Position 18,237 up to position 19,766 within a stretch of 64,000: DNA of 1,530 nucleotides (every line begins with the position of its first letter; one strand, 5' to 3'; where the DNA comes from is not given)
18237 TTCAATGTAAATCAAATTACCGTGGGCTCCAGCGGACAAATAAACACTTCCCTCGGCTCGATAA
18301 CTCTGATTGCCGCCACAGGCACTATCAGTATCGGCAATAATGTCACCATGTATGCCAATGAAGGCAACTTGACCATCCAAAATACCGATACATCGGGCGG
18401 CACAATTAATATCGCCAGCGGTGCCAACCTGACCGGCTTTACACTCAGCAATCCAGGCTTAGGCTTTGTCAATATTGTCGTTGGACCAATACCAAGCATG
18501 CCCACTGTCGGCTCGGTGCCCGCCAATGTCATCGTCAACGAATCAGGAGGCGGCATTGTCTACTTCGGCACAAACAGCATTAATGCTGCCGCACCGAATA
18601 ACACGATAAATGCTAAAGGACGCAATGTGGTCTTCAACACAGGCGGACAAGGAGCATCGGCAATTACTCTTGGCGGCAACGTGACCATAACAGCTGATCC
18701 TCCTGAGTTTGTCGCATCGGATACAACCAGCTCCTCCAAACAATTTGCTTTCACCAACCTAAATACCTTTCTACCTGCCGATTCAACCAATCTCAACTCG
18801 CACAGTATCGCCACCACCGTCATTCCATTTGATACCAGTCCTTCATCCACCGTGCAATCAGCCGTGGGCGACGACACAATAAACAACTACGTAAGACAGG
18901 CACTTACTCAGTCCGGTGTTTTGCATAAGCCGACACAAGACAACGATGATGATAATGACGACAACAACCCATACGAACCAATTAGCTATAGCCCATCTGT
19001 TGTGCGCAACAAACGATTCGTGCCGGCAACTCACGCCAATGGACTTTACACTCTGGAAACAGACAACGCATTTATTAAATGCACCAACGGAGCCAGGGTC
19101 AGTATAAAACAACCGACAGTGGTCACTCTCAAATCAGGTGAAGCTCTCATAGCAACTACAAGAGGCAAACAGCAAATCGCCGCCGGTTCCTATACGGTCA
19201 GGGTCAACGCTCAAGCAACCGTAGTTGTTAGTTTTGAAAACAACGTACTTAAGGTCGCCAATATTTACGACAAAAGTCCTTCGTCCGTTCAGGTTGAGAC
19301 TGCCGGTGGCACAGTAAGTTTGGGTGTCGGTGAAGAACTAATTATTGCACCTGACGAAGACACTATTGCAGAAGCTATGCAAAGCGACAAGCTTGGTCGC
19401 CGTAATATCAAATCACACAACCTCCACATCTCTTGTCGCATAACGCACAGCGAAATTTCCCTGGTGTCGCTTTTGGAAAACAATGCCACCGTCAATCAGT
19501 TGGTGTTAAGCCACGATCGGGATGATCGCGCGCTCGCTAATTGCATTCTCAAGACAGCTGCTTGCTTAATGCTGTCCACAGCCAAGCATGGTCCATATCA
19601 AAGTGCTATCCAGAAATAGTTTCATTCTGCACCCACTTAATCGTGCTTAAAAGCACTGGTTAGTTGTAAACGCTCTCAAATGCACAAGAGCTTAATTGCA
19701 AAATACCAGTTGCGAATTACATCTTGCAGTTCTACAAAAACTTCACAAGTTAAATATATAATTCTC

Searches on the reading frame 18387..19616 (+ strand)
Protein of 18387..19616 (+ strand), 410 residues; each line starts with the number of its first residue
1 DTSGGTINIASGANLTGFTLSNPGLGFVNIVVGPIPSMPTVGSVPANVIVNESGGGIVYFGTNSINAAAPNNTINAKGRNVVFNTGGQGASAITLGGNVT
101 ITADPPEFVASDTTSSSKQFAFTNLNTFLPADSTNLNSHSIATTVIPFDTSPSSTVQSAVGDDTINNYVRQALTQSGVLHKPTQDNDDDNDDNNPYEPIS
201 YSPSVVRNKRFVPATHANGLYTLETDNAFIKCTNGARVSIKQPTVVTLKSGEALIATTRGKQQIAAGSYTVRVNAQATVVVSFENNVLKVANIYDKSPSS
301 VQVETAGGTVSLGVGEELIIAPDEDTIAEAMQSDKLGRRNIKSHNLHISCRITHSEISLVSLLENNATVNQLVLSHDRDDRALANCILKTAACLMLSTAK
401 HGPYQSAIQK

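Call 10: search_protein_families(library=pfam, proteins=[window:18387-19616:+], max_evalue=1)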
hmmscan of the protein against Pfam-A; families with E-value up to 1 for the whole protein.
window:18387-19616:+ (410 aa): 1 family
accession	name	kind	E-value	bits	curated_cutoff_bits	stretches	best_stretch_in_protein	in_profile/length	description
PF06551.18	DUF1120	-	0.52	10.9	21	1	51-94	15-58/116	Protein of unknown function (DUF1120)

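Call 11: search_protein_families(library=ncbifam, proteins=[window:18387-19616:+], max_evalue=1)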
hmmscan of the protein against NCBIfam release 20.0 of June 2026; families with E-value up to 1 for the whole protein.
window:18387-19616:+ (410 aa): 0 families
